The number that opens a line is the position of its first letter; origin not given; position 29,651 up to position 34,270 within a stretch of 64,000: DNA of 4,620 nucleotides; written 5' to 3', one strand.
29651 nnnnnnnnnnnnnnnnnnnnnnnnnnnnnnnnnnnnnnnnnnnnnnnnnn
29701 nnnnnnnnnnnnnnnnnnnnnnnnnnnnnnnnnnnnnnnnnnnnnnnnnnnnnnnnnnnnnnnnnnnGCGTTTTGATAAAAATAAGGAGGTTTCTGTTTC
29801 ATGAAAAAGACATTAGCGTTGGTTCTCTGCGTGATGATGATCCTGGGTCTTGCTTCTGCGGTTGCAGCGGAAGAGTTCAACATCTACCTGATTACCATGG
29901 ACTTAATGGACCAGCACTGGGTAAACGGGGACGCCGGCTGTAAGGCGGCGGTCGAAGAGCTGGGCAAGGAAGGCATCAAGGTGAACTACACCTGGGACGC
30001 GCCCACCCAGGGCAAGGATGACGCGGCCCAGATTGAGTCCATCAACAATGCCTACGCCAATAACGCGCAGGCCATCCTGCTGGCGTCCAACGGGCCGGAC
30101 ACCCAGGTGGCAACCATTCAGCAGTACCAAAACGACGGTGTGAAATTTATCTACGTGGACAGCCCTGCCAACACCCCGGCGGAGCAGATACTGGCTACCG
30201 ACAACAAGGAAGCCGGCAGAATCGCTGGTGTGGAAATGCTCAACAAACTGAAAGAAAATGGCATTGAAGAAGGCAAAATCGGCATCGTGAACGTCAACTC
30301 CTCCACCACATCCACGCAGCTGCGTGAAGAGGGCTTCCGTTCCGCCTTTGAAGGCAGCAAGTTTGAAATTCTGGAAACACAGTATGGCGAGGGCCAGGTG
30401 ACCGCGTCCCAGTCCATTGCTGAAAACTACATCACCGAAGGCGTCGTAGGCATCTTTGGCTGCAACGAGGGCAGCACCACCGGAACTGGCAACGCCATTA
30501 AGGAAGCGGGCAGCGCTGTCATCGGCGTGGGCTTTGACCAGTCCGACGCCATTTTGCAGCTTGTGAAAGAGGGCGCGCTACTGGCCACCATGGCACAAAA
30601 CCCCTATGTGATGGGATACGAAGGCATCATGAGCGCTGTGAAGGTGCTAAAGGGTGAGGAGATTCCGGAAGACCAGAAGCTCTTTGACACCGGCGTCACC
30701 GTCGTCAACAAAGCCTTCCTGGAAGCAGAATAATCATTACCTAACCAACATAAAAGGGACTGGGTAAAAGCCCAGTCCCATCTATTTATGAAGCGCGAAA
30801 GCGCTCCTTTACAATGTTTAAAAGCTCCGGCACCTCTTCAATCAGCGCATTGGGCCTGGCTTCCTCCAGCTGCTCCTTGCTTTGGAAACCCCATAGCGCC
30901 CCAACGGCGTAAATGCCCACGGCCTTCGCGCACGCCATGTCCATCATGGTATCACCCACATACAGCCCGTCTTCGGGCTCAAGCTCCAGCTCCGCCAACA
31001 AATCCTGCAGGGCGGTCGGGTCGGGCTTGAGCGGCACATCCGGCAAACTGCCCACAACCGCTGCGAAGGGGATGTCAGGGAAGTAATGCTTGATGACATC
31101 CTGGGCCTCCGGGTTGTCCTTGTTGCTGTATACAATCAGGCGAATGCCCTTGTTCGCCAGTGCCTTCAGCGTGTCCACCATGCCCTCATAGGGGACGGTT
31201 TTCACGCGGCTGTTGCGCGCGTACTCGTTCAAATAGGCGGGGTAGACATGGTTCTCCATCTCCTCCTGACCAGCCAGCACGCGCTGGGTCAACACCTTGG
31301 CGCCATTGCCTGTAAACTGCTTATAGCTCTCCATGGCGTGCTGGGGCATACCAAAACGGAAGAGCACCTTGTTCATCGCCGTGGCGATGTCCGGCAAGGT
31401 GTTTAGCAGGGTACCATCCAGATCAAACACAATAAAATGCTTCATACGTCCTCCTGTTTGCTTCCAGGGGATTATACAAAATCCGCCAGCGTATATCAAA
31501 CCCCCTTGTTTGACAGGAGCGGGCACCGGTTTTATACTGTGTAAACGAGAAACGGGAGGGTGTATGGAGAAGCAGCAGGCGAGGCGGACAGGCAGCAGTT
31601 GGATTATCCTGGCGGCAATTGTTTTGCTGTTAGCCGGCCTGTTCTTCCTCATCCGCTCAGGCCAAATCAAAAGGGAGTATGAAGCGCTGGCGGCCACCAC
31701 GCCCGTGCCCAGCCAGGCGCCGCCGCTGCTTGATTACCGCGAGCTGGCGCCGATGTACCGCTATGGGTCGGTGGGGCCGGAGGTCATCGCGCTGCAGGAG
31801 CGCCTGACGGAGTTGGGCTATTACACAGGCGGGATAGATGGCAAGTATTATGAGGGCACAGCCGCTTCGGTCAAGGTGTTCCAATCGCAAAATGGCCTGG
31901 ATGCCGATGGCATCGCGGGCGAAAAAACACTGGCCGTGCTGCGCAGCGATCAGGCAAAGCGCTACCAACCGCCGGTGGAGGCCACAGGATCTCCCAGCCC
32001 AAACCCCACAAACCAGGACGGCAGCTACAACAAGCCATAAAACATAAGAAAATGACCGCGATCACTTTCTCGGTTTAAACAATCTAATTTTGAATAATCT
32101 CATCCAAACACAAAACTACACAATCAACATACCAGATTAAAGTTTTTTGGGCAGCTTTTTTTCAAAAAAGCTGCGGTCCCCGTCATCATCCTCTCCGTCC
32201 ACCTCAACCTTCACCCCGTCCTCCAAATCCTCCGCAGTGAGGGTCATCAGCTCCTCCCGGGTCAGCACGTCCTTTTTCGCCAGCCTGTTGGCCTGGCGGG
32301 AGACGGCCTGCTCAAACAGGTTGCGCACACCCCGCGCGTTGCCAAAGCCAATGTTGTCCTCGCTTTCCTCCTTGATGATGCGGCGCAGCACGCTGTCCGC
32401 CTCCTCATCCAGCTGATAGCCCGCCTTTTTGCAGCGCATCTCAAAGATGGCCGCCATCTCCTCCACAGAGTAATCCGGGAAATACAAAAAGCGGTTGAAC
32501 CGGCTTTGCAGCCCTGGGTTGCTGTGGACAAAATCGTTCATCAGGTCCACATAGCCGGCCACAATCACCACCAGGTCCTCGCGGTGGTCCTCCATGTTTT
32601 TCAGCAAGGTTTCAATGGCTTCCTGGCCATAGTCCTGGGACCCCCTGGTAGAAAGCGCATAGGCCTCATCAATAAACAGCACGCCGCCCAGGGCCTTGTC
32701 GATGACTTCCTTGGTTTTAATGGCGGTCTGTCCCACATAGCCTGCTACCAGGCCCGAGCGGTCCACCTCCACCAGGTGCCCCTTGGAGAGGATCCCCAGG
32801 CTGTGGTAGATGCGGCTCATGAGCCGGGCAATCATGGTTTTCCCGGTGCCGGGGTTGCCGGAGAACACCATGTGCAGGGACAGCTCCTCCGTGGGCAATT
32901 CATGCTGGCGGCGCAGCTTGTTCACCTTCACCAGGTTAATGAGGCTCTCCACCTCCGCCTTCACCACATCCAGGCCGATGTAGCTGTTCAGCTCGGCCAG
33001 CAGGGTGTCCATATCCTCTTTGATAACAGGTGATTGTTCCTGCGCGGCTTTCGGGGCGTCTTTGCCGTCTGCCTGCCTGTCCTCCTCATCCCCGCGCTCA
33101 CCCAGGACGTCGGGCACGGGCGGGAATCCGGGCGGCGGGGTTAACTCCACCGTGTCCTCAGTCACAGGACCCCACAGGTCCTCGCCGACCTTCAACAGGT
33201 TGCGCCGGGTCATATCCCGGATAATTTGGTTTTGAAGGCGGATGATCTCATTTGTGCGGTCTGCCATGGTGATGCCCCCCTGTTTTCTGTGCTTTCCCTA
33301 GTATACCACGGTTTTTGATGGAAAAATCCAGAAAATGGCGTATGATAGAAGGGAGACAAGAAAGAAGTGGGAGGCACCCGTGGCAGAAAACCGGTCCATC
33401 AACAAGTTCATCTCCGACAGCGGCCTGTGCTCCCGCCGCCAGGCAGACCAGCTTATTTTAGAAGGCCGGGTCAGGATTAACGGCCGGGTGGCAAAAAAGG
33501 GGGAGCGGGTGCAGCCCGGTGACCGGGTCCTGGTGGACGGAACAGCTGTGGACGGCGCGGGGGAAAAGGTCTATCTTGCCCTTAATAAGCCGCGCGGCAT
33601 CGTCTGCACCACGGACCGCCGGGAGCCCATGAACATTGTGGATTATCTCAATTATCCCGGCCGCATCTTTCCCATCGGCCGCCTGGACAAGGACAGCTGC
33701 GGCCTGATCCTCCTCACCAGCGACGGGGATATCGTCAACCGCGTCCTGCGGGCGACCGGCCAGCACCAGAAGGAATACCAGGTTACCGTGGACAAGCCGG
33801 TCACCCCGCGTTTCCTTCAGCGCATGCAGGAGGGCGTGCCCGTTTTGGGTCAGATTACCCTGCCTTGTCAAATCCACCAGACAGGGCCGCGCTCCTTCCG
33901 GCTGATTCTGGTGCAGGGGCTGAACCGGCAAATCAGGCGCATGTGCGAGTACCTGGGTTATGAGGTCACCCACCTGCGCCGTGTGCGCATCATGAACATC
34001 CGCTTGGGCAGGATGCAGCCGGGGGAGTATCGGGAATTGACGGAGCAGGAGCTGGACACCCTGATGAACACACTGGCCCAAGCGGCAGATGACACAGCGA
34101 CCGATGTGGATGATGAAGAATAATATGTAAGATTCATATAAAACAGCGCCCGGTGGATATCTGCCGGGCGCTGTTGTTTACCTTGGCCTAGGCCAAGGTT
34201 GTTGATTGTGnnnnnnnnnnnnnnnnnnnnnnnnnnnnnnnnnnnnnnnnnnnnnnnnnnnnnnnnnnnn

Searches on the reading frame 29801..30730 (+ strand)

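Call 12: search_protein_families(library=pfam, proteins=[window:29801-30730:+], max_evalue=0.001)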
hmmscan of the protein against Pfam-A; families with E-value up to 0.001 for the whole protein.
window:29801-30730:+ (310 aa): 2 families
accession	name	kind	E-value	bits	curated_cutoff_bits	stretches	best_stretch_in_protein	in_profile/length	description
PF13407.12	Peripla_BP_4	-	1.2e-45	156.5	35.1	1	31-287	4-258/258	Periplasmic binding protein domain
PF13377.12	Peripla_BP_3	-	2.7e-06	28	26.5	1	159-298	11-160/167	Periplasmic binding protein-like domain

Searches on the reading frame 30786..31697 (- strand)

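Call 12: search_protein_families(library=pfam, proteins=[window:30786-31697:-], max_evalue=0.001)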
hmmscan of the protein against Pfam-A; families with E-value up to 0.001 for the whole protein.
window:30786-31697:- (303 aa): 5 families
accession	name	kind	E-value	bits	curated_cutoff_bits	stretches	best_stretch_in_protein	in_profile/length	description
PF13419.12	HAD_2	-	2.7e-33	116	23.8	1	89-266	1-177/178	Haloacid dehalogenase-like hydrolase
PF00702.32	Hydrolase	-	1.9e-23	84.3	26.4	1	89-261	4-191/191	haloacid dehalogenase-like hydrolase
PF13242.12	Hydrolase_like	-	1.2e-08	35.1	22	1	224-291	4-74/75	HAD-hyrolase-like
PF12710.13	HAD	-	2.4e-07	31.8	27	1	89-258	1-189/189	haloacid dehalogenase-like hydrolase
PF13344.12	Hydrolase_6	-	0.00062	20.2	27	0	168-204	14-50/101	Haloacid dehalogenase-like hydrolase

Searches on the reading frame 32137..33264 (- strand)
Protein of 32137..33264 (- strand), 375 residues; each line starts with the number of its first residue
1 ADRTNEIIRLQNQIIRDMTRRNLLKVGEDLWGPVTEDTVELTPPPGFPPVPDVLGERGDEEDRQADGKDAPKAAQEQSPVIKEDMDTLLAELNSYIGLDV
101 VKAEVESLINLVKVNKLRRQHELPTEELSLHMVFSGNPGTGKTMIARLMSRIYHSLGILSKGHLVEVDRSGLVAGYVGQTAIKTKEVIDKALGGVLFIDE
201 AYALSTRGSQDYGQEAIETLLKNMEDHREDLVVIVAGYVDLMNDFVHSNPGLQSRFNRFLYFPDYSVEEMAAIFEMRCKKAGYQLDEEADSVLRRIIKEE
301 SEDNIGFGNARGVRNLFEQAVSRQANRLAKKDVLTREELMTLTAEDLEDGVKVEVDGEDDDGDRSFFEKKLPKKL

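Call 12: search_protein_families(library=pfam, proteins=[window:32137-33264:-], max_evalue=0.001)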
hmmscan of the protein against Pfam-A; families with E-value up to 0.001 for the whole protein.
window:32137-33264:- (375 aa): 5 families
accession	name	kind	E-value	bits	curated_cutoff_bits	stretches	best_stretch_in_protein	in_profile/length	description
PF17866.7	AAA_lid_6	-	4.2e-20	72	24.3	1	287-347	1-60/60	AAA lid domain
PF00004.35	AAA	-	4.8e-18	66.3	21.2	1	132-263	1-130/131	ATPase family associated with various cellular activities (AAA)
PF01078.27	Mg_chelatase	-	6.8e-05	22.8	20.3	0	131-155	24-48/207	Magnesium chelatase, subunit ChlI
PF13401.12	AAA_22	-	8e-05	23.4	27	0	131-154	7-30/130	AAA domain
PF05496.18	RuvB_N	-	0.00042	20.5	27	0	92-233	6-117/159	Holliday junction DNA helicase RuvB P-loop domain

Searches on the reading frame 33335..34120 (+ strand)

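Call 83: search_protein_families(library=pfam, proteins=[window:33335-34120:+], max_evalue=0.00001)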
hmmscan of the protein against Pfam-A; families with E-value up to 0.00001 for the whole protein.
window:33335-34120:+ (262 aa): 2 families
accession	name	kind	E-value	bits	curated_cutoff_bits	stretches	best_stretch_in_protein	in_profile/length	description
PF00849.27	PseudoU_synth_2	-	9.4e-18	65.3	26.8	1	80-205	2-151/152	RNA pseudouridylate synthase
PF01479.30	S4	-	3.8e-14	52.6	22.8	1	22-65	3-48/48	S4 domain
